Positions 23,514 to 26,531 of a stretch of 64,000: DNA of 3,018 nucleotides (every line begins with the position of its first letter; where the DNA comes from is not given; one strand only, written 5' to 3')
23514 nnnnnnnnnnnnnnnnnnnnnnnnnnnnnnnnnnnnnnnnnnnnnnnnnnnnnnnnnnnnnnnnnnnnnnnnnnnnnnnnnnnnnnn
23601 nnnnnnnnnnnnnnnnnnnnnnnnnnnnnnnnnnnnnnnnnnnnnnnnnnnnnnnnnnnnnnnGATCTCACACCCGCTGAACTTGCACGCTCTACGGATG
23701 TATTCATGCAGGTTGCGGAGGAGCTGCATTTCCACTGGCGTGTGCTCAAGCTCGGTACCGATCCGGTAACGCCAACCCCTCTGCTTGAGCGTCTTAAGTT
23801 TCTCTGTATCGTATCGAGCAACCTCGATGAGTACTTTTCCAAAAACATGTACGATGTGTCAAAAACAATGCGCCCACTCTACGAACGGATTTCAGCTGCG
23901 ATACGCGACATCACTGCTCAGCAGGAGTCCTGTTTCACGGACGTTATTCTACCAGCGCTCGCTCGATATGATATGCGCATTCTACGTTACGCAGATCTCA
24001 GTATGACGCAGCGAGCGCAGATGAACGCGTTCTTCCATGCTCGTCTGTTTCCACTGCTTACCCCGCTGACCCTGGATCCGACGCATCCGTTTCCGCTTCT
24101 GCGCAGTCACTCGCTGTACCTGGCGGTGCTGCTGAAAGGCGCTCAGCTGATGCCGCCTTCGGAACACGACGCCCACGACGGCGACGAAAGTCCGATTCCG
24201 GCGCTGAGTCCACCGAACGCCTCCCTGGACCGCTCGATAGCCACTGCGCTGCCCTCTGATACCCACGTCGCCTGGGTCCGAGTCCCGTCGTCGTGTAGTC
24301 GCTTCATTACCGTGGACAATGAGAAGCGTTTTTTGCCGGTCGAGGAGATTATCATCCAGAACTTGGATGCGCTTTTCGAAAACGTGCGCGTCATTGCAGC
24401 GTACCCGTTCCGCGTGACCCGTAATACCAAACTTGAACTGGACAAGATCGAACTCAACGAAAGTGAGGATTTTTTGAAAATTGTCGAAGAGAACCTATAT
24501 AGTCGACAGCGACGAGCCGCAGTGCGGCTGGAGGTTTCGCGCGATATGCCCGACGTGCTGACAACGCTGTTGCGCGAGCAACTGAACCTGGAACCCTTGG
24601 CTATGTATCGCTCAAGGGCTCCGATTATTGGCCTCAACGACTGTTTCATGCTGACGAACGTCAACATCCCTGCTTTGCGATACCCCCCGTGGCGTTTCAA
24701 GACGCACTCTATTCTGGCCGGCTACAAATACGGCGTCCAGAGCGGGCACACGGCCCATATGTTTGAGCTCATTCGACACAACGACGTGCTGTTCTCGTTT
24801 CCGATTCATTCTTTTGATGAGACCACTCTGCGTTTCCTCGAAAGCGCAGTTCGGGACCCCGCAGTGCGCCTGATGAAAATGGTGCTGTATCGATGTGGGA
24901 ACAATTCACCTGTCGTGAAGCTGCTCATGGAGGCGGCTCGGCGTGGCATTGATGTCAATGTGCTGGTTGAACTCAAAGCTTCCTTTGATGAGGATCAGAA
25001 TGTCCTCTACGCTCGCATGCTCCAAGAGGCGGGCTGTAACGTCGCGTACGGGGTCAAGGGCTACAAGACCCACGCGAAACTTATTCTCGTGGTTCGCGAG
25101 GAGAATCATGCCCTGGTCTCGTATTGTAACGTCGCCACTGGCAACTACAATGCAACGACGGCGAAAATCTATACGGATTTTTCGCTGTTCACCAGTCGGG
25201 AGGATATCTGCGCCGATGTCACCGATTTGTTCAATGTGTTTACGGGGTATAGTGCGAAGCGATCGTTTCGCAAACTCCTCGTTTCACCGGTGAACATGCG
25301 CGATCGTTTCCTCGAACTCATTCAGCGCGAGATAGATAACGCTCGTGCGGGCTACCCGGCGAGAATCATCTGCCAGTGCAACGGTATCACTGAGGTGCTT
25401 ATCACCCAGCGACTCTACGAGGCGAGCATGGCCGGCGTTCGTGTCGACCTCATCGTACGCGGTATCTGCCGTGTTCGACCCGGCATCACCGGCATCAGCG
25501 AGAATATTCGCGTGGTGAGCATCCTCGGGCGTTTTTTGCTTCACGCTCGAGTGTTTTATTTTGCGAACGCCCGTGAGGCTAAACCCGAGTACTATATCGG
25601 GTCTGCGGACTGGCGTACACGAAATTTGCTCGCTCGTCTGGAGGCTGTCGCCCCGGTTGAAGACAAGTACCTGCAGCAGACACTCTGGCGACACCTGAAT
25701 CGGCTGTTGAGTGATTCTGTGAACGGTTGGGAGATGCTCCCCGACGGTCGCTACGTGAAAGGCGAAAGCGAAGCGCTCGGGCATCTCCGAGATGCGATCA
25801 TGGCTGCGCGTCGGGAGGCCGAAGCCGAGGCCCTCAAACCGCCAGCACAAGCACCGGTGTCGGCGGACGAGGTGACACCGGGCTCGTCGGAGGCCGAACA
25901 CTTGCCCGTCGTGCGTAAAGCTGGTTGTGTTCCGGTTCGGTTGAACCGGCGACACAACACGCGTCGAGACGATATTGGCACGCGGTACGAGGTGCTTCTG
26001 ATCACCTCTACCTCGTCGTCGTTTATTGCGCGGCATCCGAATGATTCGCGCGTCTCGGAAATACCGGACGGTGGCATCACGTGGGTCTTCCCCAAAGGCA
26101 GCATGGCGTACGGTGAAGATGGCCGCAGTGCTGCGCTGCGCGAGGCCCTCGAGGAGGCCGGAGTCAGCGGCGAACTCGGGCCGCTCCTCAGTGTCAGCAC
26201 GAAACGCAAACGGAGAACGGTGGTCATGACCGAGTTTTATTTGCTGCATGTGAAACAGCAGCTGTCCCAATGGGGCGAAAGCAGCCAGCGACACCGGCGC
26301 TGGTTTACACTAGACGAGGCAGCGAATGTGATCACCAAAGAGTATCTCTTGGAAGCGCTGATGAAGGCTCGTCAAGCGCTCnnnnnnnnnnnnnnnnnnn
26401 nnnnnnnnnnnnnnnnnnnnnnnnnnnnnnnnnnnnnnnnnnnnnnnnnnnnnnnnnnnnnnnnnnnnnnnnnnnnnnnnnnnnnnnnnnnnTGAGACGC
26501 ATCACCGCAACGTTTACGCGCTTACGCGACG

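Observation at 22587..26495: In-frame fusion of a bacterial-type polyphosphate kinase 1 with a DIPP/Ddp1-type Nudix hydrolase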

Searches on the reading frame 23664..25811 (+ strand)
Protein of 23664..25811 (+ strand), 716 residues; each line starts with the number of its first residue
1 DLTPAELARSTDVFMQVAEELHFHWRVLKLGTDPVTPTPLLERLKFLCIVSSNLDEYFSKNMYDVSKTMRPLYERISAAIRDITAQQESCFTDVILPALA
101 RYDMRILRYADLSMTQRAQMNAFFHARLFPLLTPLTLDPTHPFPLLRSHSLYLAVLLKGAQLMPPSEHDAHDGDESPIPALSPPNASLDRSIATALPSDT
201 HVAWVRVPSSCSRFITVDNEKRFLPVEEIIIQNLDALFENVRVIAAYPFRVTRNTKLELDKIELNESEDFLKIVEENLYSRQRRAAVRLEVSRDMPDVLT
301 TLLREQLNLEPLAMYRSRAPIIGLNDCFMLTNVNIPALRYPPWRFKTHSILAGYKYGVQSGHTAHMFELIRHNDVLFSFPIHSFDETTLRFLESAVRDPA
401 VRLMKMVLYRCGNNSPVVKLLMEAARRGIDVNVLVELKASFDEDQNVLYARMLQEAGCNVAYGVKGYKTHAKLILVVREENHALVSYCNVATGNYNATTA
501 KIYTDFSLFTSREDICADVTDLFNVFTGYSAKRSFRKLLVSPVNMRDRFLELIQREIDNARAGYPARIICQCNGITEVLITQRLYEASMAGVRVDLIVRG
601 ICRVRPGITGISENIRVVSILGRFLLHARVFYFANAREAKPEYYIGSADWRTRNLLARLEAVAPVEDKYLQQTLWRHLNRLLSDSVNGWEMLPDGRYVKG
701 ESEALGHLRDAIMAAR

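Call 34: search_solved_structures(query=window:23664-25811:+, max_evalue=1e-10, show_alignments=1)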
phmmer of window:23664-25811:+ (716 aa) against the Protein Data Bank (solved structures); distinct sequences matched with E-value up to 1e-10: 5.
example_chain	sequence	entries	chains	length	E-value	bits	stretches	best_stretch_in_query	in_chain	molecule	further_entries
1xdo_A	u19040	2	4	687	5.5e-85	289.2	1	197-688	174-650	Polyphosphate kinase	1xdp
9urj_A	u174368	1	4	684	3.4e-84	286.6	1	197-688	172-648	Polyphosphate kinase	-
9uuh_A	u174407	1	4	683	6.8e-83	282.3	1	197-688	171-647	Polyphosphate kinase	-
9uri_A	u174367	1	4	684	8.9e-83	281.9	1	197-688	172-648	Polyphosphate kinase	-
2o8r_A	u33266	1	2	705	3.4e-78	266.7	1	20-686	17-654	Polyphosphate kinase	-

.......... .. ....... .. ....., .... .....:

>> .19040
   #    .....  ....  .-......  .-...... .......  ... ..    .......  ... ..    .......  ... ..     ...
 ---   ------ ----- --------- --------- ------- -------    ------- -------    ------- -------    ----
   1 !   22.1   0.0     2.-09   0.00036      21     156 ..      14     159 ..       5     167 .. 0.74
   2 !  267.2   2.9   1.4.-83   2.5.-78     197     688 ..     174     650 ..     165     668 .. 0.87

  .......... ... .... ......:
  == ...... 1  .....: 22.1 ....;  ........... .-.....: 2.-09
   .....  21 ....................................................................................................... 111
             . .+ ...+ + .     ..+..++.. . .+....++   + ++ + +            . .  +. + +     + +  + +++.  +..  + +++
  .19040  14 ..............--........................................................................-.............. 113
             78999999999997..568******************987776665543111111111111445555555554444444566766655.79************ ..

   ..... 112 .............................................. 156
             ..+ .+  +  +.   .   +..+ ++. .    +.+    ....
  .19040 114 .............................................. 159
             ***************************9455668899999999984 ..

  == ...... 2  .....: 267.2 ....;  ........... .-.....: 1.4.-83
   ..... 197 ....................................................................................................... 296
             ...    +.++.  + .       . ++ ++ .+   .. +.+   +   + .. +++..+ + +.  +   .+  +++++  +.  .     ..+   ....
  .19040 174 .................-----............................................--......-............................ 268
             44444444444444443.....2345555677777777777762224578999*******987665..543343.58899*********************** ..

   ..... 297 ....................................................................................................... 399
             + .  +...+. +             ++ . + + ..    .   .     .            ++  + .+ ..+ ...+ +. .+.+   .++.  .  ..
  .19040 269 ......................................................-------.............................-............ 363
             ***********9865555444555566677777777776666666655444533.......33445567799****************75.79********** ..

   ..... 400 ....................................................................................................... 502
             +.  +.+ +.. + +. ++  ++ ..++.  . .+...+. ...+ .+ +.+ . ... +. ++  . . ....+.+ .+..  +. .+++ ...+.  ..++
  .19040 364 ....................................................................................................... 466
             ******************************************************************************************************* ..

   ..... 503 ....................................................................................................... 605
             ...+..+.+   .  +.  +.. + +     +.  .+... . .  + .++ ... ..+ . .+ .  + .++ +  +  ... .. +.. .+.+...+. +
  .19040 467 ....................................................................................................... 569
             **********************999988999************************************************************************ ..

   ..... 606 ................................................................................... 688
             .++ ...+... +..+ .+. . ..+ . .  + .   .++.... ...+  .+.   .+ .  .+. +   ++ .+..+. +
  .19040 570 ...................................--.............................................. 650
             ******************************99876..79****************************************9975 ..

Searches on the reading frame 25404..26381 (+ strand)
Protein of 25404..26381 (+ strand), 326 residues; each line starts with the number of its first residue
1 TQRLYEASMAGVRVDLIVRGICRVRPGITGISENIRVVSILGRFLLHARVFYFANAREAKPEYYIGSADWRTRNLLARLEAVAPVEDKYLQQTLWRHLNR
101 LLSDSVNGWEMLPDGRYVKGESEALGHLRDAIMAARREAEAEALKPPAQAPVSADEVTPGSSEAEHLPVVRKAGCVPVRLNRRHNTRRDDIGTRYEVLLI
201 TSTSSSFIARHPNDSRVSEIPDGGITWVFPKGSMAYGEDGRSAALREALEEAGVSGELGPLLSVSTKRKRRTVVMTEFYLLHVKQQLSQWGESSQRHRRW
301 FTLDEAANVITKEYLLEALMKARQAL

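Call 40: find_homologous_proteins(query=window:25404-26381:+, max_evalue=0.00001)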
Query window:25404-26381:+ (326 aa): 1634 proteins with E <= 0.00001 among 8000 candidates; the best 120 are listed.
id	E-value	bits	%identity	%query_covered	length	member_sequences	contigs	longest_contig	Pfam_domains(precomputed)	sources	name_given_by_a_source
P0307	4.1e-39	153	63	36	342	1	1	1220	PF13091.13,PF17941.8,PF13090.13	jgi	jgi:polyphosphate kinase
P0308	4.1e-39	153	63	36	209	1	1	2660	PF13091.13,PF13090.13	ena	-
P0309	1.4e-38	151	63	36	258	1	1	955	PF17941.8,PF13090.13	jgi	jgi:polyphosphate kinase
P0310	1.7e-38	151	61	36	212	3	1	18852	PF13090.13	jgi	jgi:polyphosphate kinase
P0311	2.1e-38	150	61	36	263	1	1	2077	PF13091.13,PF17941.8,PF13090.13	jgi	jgi:polyphosphate kinase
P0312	2.3e-38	150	49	48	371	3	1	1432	PF13091.13,PF17941.8,PF13090.13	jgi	jgi:polyphosphate kinase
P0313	7.5e-38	149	61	36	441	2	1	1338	PF02503.23,PF13091.13,PF17941.8,PF13090.13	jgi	jgi:polyphosphate kinase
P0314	1.1e-37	148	61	36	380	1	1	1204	PF13091.13,PF17941.8,PF13090.13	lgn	-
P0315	1.5e-37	148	49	48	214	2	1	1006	PF13090.13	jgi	jgi:polyphosphate kinase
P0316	2.1e-37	147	59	38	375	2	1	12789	PF13091.13,PF17941.8,PF13090.13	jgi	jgi:polyphosphate kinase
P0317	2.5e-37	147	59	38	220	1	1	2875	PF13090.13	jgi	jgi:polyphosphate kinase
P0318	3.1e-37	147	62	36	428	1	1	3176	PF13091.13,PF17941.8,PF13090.13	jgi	-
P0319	3.3e-37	147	63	36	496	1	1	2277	PF02503.23,PF13091.13,PF17941.8,PF13090.13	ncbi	ncbi:MAG TPA: polyphosphate kinase 1, partial [Thermoanaerobaculia bacterium]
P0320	4.5e-37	146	59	36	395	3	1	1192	PF13091.13,PF17941.8,PF13090.13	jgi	jgi:polyphosphate kinase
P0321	4.6e-37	146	60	36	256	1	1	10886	PF17941.8,PF13090.13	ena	-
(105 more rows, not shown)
